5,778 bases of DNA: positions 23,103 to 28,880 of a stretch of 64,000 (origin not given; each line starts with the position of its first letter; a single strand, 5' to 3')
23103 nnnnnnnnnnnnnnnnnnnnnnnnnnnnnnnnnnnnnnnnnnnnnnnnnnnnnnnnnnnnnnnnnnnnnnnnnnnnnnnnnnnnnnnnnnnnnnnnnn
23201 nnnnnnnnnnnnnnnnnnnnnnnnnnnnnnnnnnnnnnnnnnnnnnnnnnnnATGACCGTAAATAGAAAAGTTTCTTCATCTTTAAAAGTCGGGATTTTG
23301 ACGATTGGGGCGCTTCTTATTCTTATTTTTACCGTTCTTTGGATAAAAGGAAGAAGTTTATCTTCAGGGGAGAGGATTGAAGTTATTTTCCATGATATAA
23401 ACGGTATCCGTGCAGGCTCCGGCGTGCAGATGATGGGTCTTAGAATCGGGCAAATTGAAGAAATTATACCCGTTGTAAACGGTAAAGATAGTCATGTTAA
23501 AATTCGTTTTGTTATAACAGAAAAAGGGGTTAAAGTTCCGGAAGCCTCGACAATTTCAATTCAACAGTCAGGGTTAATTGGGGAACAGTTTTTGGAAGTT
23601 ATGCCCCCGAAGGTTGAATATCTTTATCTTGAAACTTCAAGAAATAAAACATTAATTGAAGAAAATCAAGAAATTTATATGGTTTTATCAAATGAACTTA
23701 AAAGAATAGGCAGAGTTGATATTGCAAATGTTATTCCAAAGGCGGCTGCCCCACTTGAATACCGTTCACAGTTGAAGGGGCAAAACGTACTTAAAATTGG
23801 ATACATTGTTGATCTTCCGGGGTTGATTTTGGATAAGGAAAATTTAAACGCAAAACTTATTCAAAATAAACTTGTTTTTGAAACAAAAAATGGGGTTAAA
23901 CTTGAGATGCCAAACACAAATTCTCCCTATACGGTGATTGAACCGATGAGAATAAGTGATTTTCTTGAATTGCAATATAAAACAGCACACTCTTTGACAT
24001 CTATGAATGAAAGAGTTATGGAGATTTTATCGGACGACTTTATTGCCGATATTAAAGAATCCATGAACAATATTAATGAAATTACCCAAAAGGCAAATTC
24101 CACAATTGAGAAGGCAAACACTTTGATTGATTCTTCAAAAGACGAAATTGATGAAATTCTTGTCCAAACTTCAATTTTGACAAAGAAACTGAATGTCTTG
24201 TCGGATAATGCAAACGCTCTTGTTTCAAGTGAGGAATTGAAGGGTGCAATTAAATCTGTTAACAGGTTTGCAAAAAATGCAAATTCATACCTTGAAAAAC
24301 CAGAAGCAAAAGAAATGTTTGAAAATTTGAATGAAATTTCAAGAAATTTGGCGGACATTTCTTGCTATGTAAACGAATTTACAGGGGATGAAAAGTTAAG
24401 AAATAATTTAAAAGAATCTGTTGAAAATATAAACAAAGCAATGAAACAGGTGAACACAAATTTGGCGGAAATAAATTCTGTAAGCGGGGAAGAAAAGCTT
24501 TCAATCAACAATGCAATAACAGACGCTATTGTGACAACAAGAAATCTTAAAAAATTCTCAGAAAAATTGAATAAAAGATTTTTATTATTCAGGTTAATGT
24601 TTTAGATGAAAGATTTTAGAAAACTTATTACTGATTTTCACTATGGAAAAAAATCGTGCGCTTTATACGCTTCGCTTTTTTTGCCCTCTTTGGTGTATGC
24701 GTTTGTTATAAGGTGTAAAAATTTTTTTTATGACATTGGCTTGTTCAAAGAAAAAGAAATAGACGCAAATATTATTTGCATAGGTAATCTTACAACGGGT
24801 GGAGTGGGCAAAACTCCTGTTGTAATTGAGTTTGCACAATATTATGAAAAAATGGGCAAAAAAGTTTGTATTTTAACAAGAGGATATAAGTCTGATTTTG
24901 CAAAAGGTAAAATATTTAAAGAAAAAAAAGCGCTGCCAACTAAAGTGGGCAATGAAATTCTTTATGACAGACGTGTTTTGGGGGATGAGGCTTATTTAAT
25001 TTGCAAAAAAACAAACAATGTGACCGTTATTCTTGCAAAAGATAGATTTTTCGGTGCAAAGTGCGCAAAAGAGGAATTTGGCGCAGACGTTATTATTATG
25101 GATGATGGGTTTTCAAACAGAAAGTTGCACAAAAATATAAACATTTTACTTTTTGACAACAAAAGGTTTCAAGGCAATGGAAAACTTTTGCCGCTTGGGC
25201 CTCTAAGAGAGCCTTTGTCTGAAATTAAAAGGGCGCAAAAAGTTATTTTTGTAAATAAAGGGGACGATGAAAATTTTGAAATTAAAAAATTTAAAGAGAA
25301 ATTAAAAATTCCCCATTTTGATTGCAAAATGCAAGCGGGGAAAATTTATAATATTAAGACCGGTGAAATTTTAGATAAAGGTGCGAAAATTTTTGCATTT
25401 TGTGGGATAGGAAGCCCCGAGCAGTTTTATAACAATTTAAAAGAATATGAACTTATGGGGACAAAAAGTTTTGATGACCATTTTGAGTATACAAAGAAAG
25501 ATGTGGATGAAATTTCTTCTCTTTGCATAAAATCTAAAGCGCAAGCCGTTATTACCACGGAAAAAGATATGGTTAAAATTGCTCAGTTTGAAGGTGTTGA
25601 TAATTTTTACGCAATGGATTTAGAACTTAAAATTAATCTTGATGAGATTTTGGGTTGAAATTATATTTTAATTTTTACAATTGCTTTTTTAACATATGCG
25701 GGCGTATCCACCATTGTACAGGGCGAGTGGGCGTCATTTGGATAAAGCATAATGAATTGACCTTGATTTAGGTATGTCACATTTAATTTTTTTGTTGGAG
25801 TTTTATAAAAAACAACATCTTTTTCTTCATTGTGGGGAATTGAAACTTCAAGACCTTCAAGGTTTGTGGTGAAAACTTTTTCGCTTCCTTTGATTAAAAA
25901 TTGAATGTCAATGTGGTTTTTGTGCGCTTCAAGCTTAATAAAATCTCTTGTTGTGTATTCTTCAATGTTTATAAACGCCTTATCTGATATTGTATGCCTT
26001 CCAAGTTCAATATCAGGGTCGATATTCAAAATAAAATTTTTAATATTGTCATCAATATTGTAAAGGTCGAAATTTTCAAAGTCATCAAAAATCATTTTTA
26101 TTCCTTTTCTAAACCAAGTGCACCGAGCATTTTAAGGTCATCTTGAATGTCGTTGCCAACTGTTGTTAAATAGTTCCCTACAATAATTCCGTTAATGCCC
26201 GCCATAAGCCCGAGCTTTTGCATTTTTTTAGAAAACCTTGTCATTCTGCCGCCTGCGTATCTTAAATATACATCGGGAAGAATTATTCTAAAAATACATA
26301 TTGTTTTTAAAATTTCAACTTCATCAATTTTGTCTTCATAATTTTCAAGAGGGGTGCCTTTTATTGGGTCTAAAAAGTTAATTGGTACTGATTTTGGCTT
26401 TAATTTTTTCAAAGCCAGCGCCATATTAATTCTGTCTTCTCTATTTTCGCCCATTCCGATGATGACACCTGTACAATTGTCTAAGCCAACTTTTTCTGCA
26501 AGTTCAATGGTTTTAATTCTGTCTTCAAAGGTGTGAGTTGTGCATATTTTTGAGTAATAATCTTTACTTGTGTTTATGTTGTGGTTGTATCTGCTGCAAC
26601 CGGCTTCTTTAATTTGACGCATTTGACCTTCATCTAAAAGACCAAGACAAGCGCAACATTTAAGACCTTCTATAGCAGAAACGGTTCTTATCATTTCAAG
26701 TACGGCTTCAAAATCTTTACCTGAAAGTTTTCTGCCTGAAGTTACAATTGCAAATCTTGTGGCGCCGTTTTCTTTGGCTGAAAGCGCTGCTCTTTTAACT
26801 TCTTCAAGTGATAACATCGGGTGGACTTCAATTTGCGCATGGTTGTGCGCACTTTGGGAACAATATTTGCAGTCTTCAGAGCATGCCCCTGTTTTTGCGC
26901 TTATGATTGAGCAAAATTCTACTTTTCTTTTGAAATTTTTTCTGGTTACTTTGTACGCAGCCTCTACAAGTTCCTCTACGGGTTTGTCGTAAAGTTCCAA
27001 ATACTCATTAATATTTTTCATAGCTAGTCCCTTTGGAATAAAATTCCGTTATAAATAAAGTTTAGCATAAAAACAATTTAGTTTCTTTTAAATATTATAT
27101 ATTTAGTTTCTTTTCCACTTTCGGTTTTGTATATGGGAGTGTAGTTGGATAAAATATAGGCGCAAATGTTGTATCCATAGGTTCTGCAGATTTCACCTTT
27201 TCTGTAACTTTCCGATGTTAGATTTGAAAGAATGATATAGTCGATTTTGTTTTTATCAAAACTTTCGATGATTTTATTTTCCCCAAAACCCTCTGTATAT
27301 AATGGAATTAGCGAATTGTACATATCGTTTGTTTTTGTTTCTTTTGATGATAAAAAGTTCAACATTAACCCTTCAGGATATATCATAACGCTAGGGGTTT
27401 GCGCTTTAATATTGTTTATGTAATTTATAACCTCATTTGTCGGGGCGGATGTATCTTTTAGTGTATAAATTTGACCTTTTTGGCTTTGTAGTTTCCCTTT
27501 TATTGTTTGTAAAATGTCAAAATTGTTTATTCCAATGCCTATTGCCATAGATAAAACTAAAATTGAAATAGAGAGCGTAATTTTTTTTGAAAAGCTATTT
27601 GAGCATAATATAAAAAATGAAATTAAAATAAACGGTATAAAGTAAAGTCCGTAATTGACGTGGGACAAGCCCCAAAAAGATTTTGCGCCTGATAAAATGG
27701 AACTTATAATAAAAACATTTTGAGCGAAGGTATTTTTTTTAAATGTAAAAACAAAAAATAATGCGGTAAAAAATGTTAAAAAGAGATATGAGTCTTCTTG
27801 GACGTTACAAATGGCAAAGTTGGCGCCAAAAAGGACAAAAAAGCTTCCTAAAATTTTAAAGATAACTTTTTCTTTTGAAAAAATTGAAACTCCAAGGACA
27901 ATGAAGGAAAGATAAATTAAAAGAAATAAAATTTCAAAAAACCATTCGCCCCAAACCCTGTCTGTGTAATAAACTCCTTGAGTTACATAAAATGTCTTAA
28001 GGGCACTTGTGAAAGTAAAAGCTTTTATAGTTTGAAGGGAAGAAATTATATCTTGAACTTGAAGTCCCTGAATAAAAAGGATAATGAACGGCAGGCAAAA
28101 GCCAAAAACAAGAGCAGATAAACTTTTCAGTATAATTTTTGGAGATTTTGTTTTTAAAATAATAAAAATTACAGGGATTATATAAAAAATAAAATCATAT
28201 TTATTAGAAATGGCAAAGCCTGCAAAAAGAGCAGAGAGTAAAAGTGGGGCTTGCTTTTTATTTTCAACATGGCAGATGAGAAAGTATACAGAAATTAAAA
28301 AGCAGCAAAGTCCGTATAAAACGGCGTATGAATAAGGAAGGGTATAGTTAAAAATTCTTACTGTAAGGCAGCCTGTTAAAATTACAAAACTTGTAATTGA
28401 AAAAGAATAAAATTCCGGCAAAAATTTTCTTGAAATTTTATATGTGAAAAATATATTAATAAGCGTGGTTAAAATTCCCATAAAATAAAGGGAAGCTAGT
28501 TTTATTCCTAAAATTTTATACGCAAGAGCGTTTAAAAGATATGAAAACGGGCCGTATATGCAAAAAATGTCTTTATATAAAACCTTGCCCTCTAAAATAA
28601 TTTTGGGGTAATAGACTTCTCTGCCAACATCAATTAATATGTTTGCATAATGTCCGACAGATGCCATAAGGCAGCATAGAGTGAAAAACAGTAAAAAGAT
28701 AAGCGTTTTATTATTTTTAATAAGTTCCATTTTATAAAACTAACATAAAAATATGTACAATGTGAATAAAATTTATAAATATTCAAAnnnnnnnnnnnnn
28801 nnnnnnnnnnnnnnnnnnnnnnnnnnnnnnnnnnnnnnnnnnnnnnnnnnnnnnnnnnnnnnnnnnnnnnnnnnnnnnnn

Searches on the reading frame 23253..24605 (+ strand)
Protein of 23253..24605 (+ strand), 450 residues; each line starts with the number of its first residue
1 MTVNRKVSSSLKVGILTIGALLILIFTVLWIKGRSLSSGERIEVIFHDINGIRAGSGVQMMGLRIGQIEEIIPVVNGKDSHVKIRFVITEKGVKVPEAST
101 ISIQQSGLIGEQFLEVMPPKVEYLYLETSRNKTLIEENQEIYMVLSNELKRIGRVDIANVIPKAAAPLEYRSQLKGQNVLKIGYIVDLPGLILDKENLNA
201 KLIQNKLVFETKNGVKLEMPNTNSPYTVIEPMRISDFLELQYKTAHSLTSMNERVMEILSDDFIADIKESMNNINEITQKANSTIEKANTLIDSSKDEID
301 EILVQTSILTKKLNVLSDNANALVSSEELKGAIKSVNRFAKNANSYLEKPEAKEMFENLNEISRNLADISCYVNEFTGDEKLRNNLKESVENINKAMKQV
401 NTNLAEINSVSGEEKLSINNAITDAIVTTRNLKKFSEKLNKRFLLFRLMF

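Call 3: search_protein_families(library=pfam, proteins=[window:23253-24605:+], max_evalue=0.1)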
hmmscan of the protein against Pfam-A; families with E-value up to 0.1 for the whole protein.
window:23253-24605:+ (450 aa): 6 families
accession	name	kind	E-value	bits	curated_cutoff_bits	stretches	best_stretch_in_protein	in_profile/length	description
PF02470.25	MlaD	-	1.4e-13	51.3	25.1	1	39-119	2-81/81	MlaD protein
PF06103.16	DUF948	-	0.0059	17.2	37.2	0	279-342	22-83/89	Bacterial protein of unknown function (DUF948)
PF08429.16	PLU-1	-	0.012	15.3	28.5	1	268-404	203-334/338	PLU-1-like protein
PF00015.26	MCPsignal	-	0.042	14.1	34.6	0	325-410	87-171/172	Methyl-accepting chemotaxis protein (MCP) signalling domain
PF12296.13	HsbA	-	0.068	14.1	33.5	0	357-424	6-73/121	Hydrophobic surface binding protein A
PF01923.23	Cob_adeno_trans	-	0.08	13.4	24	1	329-409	28-111/171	Cobalamin adenosyltransferase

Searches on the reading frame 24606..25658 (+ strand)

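Call 76: search_protein_families(library=pfam, proteins=[window:24606-25658:+], max_evalue=0.00001)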
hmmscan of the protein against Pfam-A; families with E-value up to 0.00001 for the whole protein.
window:24606-25658:+ (350 aa): 1 family
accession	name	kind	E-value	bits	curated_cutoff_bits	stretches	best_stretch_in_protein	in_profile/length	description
PF02606.20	LpxK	-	1e-77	261.9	27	1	24-343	5-314/328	Tetraacyldisaccharide-1-P 4'-kinase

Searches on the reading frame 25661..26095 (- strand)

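Call 76: search_protein_families(library=pfam, proteins=[window:25661-26095:-], max_evalue=0.00001)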
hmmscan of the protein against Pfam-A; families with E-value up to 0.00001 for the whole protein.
window:25661-26095:- (144 aa): 1 family
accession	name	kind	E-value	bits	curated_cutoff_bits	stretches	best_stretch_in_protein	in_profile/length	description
PF04074.18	DUF386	-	6.9e-30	104.4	26.5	1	1-143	1-145/145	YhcH/YjgK/YiaL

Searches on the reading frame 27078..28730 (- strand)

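Call 76: search_protein_families(library=pfam, proteins=[window:27078-28730:-], max_evalue=0.00001)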
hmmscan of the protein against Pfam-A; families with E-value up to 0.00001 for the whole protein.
window:27078-28730:- (550 aa): 1 family
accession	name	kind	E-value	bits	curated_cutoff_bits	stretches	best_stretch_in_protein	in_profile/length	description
PF13231.12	PMT_2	-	6.3e-07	30.2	26.1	1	61-216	4-154/160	Dolichyl-phosphate-mannose-protein mannosyltransferase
